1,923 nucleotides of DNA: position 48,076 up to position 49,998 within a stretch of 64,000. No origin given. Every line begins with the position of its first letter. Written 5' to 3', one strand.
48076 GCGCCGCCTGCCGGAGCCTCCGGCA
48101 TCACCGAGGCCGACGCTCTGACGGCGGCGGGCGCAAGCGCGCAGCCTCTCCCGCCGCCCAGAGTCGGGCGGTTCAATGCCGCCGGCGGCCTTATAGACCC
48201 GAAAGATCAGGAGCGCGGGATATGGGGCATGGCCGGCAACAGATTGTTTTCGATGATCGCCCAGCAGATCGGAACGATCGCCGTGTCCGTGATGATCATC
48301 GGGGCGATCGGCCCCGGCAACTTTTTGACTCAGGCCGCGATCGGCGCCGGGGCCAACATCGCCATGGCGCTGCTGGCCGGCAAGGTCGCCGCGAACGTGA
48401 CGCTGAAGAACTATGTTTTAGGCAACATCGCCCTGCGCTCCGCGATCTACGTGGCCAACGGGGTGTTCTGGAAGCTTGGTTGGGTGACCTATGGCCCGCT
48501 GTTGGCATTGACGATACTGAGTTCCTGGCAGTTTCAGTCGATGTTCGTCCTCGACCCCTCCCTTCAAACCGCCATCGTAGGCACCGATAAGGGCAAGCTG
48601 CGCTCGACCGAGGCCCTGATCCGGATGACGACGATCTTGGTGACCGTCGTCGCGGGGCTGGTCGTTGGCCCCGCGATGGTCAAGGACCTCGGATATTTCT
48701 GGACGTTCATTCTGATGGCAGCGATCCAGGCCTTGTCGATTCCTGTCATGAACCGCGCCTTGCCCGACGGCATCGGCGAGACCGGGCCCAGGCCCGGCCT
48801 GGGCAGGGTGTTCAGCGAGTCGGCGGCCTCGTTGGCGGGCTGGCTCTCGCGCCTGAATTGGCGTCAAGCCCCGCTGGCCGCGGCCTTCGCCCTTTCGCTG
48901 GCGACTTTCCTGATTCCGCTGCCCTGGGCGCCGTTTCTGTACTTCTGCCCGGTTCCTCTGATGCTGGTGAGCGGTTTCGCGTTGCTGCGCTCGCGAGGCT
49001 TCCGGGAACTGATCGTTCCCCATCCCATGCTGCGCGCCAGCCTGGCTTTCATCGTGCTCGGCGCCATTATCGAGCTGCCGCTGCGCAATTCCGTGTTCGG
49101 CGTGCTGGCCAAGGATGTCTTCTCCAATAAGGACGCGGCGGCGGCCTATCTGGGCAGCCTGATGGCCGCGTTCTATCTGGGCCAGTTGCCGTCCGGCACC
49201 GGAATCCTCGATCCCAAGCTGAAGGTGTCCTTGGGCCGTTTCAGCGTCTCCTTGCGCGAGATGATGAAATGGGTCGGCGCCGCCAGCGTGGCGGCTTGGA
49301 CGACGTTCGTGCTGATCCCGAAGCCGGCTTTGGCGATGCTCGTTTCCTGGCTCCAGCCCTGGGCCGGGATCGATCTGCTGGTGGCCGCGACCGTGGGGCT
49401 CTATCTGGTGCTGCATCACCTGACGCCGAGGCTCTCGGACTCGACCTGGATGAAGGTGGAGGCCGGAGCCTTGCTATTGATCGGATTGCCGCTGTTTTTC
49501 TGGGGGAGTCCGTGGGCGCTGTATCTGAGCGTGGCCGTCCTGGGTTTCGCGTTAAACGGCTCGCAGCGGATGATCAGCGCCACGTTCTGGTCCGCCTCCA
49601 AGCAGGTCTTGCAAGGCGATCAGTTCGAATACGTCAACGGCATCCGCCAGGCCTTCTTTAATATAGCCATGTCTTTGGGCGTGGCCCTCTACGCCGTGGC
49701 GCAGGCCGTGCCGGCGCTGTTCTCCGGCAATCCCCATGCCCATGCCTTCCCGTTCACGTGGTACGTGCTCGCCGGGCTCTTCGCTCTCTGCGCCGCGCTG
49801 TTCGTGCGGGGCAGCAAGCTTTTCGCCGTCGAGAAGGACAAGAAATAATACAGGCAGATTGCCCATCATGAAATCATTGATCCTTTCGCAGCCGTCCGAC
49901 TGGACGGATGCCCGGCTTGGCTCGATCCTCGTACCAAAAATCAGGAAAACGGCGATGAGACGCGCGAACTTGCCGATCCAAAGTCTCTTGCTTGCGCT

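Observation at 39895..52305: Unassigned locus of apparently exported ATP-grasp, HAD-like, PD-(D/E)xK-like and MFS proteins (best candidate for an undescribed system)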

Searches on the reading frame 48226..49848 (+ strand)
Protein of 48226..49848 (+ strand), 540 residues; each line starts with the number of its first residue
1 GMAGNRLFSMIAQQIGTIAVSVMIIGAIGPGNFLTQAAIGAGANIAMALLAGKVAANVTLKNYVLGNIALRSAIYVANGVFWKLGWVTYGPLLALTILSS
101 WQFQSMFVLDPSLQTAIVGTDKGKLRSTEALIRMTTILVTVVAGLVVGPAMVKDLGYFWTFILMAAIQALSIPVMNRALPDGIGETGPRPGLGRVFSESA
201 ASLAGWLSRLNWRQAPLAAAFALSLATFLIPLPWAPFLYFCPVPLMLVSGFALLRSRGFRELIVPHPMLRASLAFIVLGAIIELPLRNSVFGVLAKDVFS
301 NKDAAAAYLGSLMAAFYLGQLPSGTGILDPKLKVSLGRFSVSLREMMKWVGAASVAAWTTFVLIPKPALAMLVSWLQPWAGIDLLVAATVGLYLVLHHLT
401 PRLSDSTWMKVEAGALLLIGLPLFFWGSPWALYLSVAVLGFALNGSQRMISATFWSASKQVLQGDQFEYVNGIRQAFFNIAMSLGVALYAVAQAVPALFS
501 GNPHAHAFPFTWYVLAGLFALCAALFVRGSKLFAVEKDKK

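Call 69: find_homologous_proteins(query=window:48226-49848:+, max_evalue=0.01)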
Query window:48226-49848:+ (540 aa): 4 proteins with E <= 0.01 among 8000 candidates.
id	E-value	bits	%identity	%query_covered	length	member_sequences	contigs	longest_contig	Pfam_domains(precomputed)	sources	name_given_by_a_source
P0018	7.9e-154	532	51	99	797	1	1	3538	-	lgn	-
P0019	2.4e-139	484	47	100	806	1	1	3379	-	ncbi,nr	ncbi:MAG: hypothetical protein HY403_09640 [Elusimicrobia bacterium]|nr:hypothetical protein [Elusim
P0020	6.4e-125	436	45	100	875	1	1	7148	-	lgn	-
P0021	4.3e-121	424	41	68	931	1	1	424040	-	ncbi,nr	ncbi:MAG: hypothetical protein HY078_10230 [Elusimicrobia bacterium]|nr:hypothetical protein [Elusim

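Call 74: find_encoding_contigs(protein=P0021, flank=10000, max_places=1)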
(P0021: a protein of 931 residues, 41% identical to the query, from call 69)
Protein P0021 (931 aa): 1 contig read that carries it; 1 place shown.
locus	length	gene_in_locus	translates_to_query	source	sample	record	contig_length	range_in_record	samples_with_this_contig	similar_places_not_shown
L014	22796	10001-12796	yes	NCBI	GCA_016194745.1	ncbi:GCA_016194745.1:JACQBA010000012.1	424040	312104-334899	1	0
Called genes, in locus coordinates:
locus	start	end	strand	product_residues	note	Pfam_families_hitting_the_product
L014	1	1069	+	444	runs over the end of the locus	PF03952:Enolase_N, PF00113:Enolase_C, PF13378:MR_MLE_C, PF07476:MAAL_C (weak)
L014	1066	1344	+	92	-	PF04977:DivIC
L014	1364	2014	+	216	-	PF00753:Lactamase_B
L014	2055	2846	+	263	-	PF01790:LGT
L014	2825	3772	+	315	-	PF01479:S4, PF00849:PseudoU_synth_2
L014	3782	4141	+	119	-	PF01925:TauE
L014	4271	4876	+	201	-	-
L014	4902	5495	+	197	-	-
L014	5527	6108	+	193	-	-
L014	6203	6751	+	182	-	-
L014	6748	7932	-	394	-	PF00155:Aminotran_1_2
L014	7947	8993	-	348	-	PF08240:ADH_N, PF16912:Glu_dehyd_C (weak), PF00107:ADH_zinc_N, PF13602:ADH_zinc_N_2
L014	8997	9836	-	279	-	PF01619:Pro_dh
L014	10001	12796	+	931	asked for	-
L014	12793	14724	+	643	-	-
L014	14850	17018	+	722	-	PF02743:dCache_1 (weak), PF00672:HAMP, PF08448:PAS_4 (weak), PF00512:HisKA, PF02518:HATPase_c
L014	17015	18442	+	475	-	PF01476:LysM (weak), PF09136:Glucodextran_B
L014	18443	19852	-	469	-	PF00089:Trypsin, PF13365:Trypsin_2, PF00595:PDZ (faint), PF13180:PDZ_2, PF17820:PDZ_6, PF13180:PDZ_2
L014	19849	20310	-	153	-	PF16561:AMPK1_CBM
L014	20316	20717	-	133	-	PF00903:Glyoxalase, PF13669:Glyoxalase_4, PF18029:Glyoxalase_6, PF22677:Ble-like_N (faint)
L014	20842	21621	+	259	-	PF04338:DUF481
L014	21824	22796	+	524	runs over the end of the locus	-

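Call 75: find_encoding_contigs(protein=P0020, flank=10000, max_places=1)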
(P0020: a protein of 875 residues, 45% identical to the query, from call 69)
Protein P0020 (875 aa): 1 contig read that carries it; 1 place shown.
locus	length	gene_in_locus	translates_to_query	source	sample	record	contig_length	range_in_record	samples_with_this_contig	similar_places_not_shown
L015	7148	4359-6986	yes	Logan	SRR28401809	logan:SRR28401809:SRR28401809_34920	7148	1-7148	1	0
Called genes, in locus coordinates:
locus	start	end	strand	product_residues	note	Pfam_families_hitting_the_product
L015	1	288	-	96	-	?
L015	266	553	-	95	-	-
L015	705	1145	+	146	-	PF09990:DUF2231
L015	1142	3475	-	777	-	PF01645:Glu_synthase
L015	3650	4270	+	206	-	-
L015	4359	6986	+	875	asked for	-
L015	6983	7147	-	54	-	?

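Call 80: predict_structure(alignment_id=A6)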
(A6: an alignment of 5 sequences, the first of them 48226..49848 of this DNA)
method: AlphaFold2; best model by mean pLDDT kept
length: 540 residues; sequences in the alignment: 5
mean_pLDDT: 63.0   pTM: 0.62
mean pLDDT of the five models: 63.0, 62.7, 53.7, 41.3, 39.6
residues with pLDDT >= 90: 0; 70-90: 163; 50-70: 287; < 50: 90
segments of 3 or more residues with pLDDT < 50: 183-214, 288-299, 361-387, 536-540
pLDDT, mean of each block of 10 residues (from residue 1): 60 75 73 72 71 67 78 85 79 77 67 64 64 69 68 81 85 75 45 45 43 49 57 59 67 72 73 68 54 49 64 65 59 58 66 55 44 35 46 60 67 68 53 60 59 57 64 72 67 56 50 64 72 50
secondary structure, 60 per line:
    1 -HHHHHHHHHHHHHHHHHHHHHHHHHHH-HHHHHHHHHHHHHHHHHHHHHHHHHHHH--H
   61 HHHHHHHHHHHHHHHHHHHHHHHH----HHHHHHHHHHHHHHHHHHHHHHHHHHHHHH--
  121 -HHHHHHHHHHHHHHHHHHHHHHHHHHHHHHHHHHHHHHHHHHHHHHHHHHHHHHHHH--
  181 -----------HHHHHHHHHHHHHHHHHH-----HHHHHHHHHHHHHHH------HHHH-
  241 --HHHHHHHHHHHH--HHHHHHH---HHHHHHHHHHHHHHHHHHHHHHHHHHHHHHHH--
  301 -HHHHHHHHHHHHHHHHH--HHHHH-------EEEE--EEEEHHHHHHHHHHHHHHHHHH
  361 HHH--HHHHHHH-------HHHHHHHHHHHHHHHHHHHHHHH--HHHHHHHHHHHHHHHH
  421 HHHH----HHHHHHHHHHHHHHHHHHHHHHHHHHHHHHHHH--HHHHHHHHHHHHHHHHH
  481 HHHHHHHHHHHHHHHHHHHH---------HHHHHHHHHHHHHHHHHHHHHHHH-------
elements in order: H2-28 H30-57 H60-84 H89-118 H122-178 H192-209 H215-229 H236-239 H243-254 H257-263 H267-298 H302-318 H321-325 E333-336 E339-342 H343-363 H366-372 H380-402 H405-424 H429-461 H464-500 H510-533

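Call 83: fold_search(model_id=the predicted structure, library=pdb)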
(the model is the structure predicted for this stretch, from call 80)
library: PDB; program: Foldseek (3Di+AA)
matches with E <= 10: 597; with E <= 0.001: 176
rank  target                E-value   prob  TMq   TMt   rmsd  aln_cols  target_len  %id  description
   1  6wik_A                3.7e-06  1.00  0.53  0.65   8.7       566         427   10  Cryo-EM structure of SLC40/ferroportin with Fab in the presence of hepcidin (released 2020-11-11)
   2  6h7u                  4.2e-06  1.00  0.47  0.51  12.7       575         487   13  Crystal structure of a POT family transporter in complex with 5-aminolevulinic acid (released 2018-12-26)
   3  6exs                  5.1e-06  1.00  0.45  0.49  12.7       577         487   13  Crystal structure of a POT family transporter in complex with thioalcohol conjugated peptide. (released 2018-06-27)
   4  6w4s_F                7.0e-06  1.00  0.52  0.64  11.7       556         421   11  Structure of apo human ferroportin in lipid nanodisc (released 2020-09-09)
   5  6ei3                  7.3e-06  1.00  0.46  0.48  12.5       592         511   14  Crystal structure of auto inhibited POT family peptide transporter (released 2017-11-22)
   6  6vyh_A                7.8e-06  1.00  0.51  0.62   9.7       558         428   11  Cryo-EM structure of SLC40/ferroportin in complex with Fab (released 2020-11-11)
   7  9pcb                  9.2e-06  1.00  0.44  0.52  13.1       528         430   14  Structure of Synaptic Vesicle Protein 2A Bound to UCB-J (released 2025-09-10)
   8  9ntc                  1.0e-05  1.00  0.46  0.55  12.6       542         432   13  Structure of Synaptic Vesicle Protein 2A Bound to Brivaracetam and UCB1244283 (released 2025-09-10)
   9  8dl8_A                1.3e-05  1.00  0.52  0.62   9.5       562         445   12  Cryo-EM structure of human ferroportin/slc40 bound to Co2+ in nanodisc (released 2022-12-07)
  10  6wbv_A                1.6e-05  1.00  0.51  0.63  11.1       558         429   12  Structure of human ferroportin bound to hepcidin and cobalt in lipid nanodisc (released 2020-09-09)
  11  8bzy_A                1.6e-05  1.00  0.52  0.64   8.8       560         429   12  Structure of SLC40/ferroportin in complex with vamifeport and synthetic nanobody Sy3 in occluded conformation (released 2023-03-22)
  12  8t69                  2.3e-05  1.00  0.49  0.65   7.1       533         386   11  Human VMAT2 in complex with tetrabenazine (released 2023-11-01)
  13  8x6x_A                2.3e-05  1.00  0.52  0.58  10.0       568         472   14  Structure of the multidrug efflux pump EfpA from M. tuberculosis complexed with lipids (released 2024-11-27)
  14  8tgi_A                2.8e-05  1.00  0.49  0.65   7.4       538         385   11  VMAT1 dimer with dopamine and reserpine (released 2024-03-20)
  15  7dla                  3.0e-05  1.00  0.39  0.50  11.8       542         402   12  Crystal structure of nucleoside transporter NupG (D323A mutant) (released 2021-04-07)
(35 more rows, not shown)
